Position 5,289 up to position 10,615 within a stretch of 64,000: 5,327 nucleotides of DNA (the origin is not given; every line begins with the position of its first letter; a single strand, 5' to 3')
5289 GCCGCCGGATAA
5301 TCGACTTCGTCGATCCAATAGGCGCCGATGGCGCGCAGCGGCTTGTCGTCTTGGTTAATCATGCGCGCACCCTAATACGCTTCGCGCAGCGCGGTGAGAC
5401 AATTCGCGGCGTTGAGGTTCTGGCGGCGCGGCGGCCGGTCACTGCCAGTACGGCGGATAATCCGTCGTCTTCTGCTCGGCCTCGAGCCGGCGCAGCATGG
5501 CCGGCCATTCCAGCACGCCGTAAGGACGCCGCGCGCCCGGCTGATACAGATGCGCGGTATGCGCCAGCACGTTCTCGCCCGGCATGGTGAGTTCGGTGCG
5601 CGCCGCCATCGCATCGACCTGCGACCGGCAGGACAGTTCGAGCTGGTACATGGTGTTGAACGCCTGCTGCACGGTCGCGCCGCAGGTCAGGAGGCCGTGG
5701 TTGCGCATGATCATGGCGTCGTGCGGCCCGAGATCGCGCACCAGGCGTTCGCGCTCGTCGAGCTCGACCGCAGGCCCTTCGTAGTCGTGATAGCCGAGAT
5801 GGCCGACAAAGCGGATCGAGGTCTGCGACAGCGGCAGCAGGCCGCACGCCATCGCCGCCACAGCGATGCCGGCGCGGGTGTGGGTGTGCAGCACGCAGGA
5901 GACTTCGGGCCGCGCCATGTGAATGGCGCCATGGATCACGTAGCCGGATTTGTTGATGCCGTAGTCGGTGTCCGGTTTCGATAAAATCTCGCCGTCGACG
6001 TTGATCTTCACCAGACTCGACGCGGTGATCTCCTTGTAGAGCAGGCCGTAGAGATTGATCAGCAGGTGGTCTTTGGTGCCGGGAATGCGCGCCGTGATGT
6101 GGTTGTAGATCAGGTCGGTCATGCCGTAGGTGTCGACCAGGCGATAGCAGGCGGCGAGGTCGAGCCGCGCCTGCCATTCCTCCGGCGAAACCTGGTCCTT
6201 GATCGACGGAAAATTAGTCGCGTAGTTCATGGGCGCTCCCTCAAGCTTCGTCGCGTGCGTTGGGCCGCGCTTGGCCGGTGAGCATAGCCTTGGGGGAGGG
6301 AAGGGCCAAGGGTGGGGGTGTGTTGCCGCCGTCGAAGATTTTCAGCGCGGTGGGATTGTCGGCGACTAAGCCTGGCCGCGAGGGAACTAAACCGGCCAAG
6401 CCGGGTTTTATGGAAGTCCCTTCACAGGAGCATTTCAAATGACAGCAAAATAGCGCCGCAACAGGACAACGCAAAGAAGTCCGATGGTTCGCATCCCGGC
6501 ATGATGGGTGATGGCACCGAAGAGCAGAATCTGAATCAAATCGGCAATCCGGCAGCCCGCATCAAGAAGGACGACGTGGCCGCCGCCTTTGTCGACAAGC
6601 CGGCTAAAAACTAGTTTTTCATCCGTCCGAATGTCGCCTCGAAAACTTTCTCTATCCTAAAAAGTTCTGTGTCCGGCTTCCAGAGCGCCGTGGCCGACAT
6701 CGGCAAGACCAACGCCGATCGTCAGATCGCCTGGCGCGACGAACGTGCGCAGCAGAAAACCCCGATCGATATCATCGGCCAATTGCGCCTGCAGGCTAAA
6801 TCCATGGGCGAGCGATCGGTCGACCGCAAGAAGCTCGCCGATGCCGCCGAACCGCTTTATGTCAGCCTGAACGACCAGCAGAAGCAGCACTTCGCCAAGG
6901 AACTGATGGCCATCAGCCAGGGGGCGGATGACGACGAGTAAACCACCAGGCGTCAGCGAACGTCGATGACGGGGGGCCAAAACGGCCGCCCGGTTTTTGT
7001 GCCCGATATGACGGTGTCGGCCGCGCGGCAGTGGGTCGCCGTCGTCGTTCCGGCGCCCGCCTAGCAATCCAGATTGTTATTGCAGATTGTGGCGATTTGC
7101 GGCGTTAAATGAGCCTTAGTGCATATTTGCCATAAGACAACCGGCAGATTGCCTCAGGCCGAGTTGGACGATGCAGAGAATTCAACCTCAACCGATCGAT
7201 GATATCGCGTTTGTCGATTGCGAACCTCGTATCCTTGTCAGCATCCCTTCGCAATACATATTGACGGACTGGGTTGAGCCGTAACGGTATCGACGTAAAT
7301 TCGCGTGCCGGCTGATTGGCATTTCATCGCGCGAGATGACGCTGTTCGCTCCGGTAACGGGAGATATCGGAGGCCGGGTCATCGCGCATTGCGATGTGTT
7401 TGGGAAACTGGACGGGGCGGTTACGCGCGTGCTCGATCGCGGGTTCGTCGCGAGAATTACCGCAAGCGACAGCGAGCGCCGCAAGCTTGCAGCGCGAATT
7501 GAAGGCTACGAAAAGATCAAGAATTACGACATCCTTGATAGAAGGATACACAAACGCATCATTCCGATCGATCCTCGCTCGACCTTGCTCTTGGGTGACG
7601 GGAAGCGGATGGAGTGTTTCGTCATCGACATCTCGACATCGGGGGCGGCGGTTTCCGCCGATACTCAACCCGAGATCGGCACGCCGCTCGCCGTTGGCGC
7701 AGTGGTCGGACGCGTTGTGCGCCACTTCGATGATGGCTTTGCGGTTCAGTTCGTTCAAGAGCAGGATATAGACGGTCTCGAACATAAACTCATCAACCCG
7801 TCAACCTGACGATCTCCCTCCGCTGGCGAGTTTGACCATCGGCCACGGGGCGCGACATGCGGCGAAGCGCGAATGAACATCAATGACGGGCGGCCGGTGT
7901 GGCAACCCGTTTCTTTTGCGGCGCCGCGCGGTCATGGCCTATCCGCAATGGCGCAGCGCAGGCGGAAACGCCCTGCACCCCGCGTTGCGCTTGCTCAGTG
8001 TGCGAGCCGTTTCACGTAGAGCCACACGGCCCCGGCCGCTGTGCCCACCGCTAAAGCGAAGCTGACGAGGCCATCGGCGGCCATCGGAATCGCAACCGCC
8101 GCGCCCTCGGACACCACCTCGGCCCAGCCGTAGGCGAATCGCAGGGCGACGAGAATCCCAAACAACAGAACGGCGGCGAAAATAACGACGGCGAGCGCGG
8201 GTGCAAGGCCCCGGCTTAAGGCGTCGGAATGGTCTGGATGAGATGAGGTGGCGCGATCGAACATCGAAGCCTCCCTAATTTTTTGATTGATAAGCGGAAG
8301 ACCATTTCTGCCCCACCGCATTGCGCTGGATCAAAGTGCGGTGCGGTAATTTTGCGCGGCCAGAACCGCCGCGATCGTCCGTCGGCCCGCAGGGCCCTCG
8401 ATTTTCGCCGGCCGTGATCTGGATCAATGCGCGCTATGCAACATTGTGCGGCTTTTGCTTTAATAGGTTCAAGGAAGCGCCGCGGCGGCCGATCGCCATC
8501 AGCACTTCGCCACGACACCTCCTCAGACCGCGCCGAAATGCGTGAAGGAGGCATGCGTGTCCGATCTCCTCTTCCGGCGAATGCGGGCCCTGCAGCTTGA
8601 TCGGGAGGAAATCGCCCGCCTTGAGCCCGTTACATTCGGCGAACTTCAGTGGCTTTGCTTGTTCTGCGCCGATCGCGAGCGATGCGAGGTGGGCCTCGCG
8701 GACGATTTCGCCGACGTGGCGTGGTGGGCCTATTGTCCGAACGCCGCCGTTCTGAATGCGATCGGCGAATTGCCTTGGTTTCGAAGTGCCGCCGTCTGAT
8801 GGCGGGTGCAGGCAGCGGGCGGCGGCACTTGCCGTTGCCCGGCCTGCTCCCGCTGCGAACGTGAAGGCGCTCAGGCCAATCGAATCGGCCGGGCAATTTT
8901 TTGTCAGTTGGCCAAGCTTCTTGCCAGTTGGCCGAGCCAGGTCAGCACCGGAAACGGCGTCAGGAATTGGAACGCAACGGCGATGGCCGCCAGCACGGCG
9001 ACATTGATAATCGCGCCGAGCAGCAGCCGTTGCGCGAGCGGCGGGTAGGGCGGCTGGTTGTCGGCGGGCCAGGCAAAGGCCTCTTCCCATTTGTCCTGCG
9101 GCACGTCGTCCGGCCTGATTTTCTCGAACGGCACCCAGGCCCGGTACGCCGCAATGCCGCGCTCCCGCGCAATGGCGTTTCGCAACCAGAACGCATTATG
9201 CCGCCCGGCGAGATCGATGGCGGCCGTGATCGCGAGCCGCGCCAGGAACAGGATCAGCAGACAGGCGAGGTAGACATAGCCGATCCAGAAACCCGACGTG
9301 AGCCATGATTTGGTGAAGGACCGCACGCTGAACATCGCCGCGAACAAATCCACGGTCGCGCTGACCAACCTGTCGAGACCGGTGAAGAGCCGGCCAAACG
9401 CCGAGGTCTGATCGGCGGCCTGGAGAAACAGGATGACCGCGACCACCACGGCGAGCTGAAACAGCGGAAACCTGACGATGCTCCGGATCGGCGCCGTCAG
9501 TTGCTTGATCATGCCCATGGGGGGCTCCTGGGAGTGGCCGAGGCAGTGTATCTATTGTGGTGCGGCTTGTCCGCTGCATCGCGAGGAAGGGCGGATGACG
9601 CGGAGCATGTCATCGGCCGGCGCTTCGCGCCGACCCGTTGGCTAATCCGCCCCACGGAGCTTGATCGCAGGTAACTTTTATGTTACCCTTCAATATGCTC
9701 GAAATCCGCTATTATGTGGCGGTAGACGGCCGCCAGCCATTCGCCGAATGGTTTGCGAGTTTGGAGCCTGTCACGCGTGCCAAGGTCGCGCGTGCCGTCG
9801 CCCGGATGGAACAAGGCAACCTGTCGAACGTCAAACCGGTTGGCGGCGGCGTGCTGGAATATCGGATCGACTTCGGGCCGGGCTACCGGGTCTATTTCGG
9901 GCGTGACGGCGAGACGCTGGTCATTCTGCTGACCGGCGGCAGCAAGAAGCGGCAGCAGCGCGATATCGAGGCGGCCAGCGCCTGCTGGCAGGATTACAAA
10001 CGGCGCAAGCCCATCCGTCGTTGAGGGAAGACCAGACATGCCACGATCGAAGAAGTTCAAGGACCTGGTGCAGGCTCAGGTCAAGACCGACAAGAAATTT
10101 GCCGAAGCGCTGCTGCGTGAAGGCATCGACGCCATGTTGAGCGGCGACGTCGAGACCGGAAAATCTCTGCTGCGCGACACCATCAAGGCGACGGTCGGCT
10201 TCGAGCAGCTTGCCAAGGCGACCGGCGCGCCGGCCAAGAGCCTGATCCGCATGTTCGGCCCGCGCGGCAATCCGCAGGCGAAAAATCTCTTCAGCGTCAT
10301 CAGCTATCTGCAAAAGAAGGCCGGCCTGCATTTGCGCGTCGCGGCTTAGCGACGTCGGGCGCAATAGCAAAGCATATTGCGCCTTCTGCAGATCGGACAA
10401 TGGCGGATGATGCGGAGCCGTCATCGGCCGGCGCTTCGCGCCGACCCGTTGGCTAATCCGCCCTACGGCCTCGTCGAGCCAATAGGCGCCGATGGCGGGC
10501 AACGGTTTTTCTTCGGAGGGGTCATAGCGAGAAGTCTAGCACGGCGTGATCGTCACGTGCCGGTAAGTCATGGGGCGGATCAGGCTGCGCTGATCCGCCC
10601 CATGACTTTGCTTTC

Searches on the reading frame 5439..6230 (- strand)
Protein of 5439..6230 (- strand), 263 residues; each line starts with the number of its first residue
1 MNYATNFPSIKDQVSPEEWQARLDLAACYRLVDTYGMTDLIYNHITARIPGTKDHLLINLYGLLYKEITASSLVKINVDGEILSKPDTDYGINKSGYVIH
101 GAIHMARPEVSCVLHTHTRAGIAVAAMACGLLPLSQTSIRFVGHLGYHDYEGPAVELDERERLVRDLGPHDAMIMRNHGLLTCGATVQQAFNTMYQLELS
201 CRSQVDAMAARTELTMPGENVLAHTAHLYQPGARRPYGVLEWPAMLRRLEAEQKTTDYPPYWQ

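Call 9: find_related_loci(query=window:5439-6230:-, collection=genome_contigs, flank=10000)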
Query window:5439-6230:- (263 aa) in genome_contigs; peptide patterns used: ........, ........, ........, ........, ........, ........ (x = any residue, [..] = any of these).
599 stretches matched a pattern (row limit reached: there are more); 468 encode a relative of the query (tblastn E <= 1e-3); the best 80 are kept; 80 distinct loci.
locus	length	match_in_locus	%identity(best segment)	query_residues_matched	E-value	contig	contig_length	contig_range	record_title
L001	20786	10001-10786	89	1-262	5e-166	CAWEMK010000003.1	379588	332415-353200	MAG: uncultured Alphaproteobacteria bacterium isolate MFD05513.bin.3.117 genome assembly, contig: contig_22157, whole ge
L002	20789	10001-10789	90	1-263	1e-165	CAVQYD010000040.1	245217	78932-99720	MAG: uncultured Alphaproteobacteria bacterium isolate MFD00031.bin.2.114 genome assembly, contig: contig_6306, whole gen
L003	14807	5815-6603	90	1-263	7e-166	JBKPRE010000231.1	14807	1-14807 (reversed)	MAG: Pseudomonadota bacterium isolate GS_EKS_MAG_00057 GS_EKS_000000799608, whole genome shotgun sequence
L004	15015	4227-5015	89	1-263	2e-165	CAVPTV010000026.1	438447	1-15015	MAG: uncultured Alphaproteobacteria bacterium isolate MFD06742.bin.2.209 genome assembly, contig: contig_39788, whole ge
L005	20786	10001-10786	89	1-262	6e-165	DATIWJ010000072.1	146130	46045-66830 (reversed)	MAG TPA_asm: Pseudolabrys sp. isolate SMAG_U15220 k141_1609174, whole genome shotgun sequence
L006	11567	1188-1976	89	1-263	5e-165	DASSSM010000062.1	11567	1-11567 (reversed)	MAG TPA_asm: Pseudolabrys sp. isolate SMAG_U515 k141_1112185, whole genome shotgun sequence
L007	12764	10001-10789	90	1-263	1e-164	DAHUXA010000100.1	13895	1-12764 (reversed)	MAG TPA_asm: Hyphomicrobiales bacterium isolate clean1642 NODE_100_length_13895_cov_3.278333, whole genome shotgun seque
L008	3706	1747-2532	90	1-262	3e-171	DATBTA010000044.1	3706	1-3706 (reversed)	MAG TPA_asm: Pseudolabrys sp. isolate SMAG_U4171 k141_2396502, whole genome shotgun sequence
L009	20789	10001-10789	89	1-263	9e-165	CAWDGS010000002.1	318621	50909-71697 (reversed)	MAG: uncultured Alphaproteobacteria bacterium isolate MFD06298.bin.1.142 genome assembly, contig: contig_20266, whole ge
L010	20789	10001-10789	89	1-263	1e-164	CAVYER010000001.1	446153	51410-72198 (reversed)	MAG: uncultured Alphaproteobacteria bacterium isolate MFD00991.bin.2.9 genome assembly, contig: contig_11313, whole geno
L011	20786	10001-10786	89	1-262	2e-164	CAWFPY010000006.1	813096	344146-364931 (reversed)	MAG: uncultured Alphaproteobacteria bacterium isolate MFD05942.bin.1.141 genome assembly, contig: contig_3150, whole gen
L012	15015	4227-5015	89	1-263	3e-164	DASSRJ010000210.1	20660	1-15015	MAG TPA_asm: Pseudolabrys sp. isolate SMAG_U486 k141_314287, whole genome shotgun sequence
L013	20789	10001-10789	88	1-263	2e-164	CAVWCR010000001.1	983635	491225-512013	MAG: uncultured Alphaproteobacteria bacterium isolate MFD04944.bin.1.54 genome assembly, contig: contig_13489, whole gen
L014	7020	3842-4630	89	1-263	1e-164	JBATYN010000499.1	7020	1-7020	MAG: Pseudolabrys sp. isolate MFD10813_ilm_asm_bin9 k127_355575, whole genome shotgun sequence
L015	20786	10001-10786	89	1-262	7e-164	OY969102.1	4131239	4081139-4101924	MAG: uncultured Alphaproteobacteria bacterium isolate MFD05513.bin.1.3 genome assembly, chromosome: 1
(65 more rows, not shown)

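Call 10: search_protein_families(library=pfam, proteins=[window:5439-6230:-], max_evalue=0.01)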
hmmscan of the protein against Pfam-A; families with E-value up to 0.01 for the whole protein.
window:5439-6230:- (263 aa): 1 family
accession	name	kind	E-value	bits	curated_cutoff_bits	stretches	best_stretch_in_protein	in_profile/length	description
PF00596.27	Aldolase_II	-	1e-47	162.8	22.2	1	24-205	2-183/183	Class II Aldolase and Adducin N-terminal domain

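Call 13: find_encoding_contigs(protein=window:5439-6230:-, flank=10000, max_places=10)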
Protein window:5439-6230:- (263 aa): 2 contigs read that carry it; 2 places shown.
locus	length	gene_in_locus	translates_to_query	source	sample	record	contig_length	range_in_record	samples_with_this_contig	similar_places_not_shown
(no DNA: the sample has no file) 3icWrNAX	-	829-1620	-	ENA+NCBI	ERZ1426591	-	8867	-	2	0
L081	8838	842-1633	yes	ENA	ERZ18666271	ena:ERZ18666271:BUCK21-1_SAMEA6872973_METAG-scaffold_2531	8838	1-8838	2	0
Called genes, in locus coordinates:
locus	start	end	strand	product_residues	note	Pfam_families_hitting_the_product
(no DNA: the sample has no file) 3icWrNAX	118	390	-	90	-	-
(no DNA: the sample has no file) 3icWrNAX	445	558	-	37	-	-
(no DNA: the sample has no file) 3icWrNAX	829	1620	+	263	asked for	PF00596:Aldolase_II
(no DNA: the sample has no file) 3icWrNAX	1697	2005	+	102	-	-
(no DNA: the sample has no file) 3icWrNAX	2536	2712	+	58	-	-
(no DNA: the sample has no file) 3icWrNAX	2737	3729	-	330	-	PF03401:TctC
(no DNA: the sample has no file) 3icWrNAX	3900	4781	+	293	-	PF01297:ZnuA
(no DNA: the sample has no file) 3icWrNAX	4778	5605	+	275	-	PF00005:ABC_tran, PF13304:AAA_21 (faint)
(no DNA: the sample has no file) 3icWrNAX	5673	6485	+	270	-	PF00950:ABC-3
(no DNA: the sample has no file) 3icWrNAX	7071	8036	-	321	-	PF16868:NMT1_3, PF09084:NMT1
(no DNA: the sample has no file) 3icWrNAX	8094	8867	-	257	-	?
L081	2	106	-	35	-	?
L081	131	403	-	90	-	-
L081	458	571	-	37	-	-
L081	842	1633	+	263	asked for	PF00596:Aldolase_II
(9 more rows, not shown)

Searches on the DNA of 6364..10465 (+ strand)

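Call 78: search_dna_similar(query=window:6364-10465:+, collection=plasmids, mode=distant, max_rows=10)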
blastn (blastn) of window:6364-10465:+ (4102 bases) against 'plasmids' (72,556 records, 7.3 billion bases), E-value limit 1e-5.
Records with a match: 27; places in all: 27; records where one place covers at least 80% of the query: 0.
Best place of each record, by identity: 80-90% 1; 60-80% 26.
By first word of the organism name: Phaeobacter 5; Mycetohabitans 5; Methylobacterium 3; Methylorubrum 2; Sphingomonas 2; Nitrosococcus 2; Bordetella 2; Acidibrevibacterium 1; Ancylobacter 1; Acuticoccus 1; and 3 more.
By predicted mobility (MOB-suite, as given by PLSDB): non-mobilizable 11; conjugative 10; mobilizable 6.
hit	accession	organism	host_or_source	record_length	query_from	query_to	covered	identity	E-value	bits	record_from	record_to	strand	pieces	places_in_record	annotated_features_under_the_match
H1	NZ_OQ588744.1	Methylobacterium radiotolerans JCM 2831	-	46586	3416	3982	14%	67.5%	4e-38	168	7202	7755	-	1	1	none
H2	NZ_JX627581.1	Methylobacterium oryzae CBMB20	-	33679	3416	3982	14%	67.2%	5e-37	165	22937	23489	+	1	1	transcriptional regulator | type II toxin-antitoxin system RelE/ParE family toxin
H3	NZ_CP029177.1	Acidibrevibacterium fodinaquatile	cell culture,acidic mine water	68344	3435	3962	13%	72.0%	2e-73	286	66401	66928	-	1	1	transcriptional regulator | type II toxin-antitoxin system RelE/ParE family toxin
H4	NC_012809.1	Methylorubrum extorquens AM1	-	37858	3415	3968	14%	67.1%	1e-38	171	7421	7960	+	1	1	transcriptional regulator | type II toxin-antitoxin system RelE/ParE family toxin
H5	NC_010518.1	Methylobacterium radiotolerans JCM 2831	-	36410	3416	3934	13%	67.9%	1e-38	170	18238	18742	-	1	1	transcriptional regulator | type II toxin-antitoxin system RelE/ParE family toxin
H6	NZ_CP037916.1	Sphingomonas sp. AAP5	water column of an alpine lake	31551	3461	3950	12%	67.7%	2e-35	160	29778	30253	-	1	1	transcriptional regulator | type II toxin-antitoxin system RelE/ParE family toxin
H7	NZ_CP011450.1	Sphingomonas sanxanigenens DSM 19645 = NX02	-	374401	3461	3911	11%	67.7%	9e-34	154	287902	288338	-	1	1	transcriptional regulator | type II toxin-antitoxin system RelE/ParE family toxin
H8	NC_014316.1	Nitrosococcus watsonii C-113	-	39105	3416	3911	9%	70.5%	6e-17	177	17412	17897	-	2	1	type II toxin-antitoxin system RelE/ParE family toxin | hypothetical protein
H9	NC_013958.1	Nitrosococcus halophilus Nc 4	-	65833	3306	3612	7%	69.0%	3e-20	109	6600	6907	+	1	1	type II toxin-antitoxin system RelE/ParE family toxin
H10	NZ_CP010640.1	Phaeobacter gallaeciensis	cell culture,clam aquaculture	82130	3509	3896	6%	71.8%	1e-6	127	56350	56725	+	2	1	transcriptional regulator | type II toxin-antitoxin system RelE/ParE family toxin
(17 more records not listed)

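Call 79: search_dna_similar(query=window:6364-10465:+, collection=phages, mode=distant, max_rows=10)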
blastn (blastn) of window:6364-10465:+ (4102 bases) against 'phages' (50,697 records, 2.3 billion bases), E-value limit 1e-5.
No match.
